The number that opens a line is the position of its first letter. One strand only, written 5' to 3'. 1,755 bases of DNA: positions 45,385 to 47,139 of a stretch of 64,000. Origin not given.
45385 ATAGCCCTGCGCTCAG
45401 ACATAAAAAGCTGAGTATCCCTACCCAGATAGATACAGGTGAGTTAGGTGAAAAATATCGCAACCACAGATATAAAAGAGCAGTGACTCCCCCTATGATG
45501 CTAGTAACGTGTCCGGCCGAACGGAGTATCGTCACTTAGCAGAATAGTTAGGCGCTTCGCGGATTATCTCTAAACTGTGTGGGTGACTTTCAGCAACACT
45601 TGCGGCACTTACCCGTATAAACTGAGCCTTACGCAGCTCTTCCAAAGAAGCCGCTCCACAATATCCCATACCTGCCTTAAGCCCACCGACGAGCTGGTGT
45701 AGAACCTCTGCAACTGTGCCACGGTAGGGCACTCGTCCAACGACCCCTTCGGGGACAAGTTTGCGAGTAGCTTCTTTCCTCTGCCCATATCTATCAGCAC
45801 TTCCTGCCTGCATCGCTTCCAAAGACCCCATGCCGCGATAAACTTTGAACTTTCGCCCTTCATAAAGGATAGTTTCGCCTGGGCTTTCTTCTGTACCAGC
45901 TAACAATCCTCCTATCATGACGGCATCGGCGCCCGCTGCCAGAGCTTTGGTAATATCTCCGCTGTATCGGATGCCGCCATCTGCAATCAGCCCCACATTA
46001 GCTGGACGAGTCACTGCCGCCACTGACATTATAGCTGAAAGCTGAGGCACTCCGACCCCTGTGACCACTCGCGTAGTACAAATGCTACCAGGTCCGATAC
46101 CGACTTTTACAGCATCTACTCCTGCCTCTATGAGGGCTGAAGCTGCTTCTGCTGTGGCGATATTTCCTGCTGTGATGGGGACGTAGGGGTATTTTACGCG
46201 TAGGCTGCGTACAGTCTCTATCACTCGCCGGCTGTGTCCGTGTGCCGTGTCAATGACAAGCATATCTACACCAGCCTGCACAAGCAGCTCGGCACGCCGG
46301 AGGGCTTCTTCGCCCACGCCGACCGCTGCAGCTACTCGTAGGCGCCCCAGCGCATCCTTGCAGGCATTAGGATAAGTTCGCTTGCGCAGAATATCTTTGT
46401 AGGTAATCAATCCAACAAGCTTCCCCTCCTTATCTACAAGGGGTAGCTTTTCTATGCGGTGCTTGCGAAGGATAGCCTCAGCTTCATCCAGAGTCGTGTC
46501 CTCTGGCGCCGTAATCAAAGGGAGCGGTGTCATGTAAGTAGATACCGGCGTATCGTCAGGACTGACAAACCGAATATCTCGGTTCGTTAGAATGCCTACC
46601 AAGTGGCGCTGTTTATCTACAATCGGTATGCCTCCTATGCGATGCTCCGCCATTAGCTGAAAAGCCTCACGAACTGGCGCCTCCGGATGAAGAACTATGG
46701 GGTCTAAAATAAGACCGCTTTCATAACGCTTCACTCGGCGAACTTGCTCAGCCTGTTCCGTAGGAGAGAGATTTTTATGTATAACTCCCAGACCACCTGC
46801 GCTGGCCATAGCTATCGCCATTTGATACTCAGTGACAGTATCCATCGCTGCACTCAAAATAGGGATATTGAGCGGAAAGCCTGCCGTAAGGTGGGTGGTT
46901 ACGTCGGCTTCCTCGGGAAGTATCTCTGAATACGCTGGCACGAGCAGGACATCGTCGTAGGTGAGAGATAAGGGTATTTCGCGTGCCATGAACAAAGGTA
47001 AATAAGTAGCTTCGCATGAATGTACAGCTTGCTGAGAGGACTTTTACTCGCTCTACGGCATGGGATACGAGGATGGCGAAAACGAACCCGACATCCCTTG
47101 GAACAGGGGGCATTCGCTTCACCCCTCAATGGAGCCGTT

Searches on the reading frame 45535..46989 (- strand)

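Call 64: search_protein_families(library=pfam, proteins=[window:45535-46989:-], max_evalue=0.00001)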
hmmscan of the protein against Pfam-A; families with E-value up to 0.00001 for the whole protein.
window:45535-46989:- (485 aa): 4 families
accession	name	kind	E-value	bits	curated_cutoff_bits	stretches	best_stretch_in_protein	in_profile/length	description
PF00478.31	IMPDH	-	3.5e-159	529.8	25.6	1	8-471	1-345/345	IMP dehydrogenase / GMP reductase domain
PF00571.33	CBS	-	1e-29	103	24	2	149-203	1-54/57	CBS domain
PF03060.21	NMO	-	3.4e-11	43.6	28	1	272-373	138-235/331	Nitronate monooxygenase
PF01070.24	FMN_dh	-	2.9e-08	33.6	24.9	1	270-361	219-303/350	FMN-dependent dehydrogenase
